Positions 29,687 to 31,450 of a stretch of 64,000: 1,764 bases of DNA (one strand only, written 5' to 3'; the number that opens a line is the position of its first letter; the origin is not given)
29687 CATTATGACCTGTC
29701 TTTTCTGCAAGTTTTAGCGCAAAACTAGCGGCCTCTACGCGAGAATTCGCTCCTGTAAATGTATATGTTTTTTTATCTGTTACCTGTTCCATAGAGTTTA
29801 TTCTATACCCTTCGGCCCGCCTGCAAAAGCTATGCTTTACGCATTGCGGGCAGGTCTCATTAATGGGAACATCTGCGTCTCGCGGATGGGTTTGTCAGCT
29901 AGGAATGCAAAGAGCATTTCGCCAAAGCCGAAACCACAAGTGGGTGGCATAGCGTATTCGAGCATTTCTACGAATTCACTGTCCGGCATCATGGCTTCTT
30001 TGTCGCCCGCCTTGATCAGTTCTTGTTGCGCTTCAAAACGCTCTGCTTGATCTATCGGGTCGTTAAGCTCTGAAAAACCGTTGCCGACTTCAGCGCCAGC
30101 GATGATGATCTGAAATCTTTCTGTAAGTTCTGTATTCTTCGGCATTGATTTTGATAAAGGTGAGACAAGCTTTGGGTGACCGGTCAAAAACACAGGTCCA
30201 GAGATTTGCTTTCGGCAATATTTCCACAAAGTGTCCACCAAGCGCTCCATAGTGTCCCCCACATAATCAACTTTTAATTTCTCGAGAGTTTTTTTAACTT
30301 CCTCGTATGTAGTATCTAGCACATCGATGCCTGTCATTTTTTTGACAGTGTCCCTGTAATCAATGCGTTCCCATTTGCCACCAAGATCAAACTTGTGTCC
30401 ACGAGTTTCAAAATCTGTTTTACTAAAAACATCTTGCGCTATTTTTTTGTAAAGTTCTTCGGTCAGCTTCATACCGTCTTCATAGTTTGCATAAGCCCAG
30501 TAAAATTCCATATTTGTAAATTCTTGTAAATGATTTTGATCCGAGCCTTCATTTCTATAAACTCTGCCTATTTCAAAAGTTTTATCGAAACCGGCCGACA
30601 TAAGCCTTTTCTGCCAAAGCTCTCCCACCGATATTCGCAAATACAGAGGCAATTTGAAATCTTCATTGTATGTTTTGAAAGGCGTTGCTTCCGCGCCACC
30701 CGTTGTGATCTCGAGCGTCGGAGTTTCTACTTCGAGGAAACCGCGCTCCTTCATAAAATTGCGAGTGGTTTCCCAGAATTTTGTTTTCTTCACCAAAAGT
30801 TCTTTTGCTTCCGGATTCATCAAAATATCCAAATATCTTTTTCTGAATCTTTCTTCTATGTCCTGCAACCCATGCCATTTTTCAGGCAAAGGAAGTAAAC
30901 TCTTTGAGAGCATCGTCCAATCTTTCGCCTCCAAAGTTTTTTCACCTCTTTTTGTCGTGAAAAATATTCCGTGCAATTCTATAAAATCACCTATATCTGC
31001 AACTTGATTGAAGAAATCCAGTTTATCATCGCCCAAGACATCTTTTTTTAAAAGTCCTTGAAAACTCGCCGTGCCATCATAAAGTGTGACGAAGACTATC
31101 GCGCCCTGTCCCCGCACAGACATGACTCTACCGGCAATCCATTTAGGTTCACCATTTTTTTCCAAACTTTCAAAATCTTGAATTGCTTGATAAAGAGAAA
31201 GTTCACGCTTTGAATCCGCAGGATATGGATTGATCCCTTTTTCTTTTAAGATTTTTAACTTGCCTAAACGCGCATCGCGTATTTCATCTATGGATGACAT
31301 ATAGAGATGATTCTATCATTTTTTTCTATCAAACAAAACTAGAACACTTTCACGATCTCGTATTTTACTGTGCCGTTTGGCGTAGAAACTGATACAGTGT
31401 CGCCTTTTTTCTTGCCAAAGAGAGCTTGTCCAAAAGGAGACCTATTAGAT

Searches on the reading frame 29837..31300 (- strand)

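Call 21: search_protein_families(library=pfam, proteins=[window:29837-31300:-], max_evalue=0.001)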
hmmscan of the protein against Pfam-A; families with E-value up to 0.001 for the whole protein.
window:29837-31300:- (487 aa): 3 families
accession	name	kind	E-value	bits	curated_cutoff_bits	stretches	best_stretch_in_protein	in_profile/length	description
PF00152.25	tRNA-synt_2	-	4.5e-69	233.3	25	1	148-481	2-307/308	tRNA synthetases class II (D, K and N)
PF01336.31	tRNA_anti-codon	-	9.2e-12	45.2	27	1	54-131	2-75/75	OB-fold nucleic acid binding domain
PF01409.25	tRNA-synt_2d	-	3.1e-05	24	19.8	1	239-289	103-155/246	tRNA synthetases class II core domain (F)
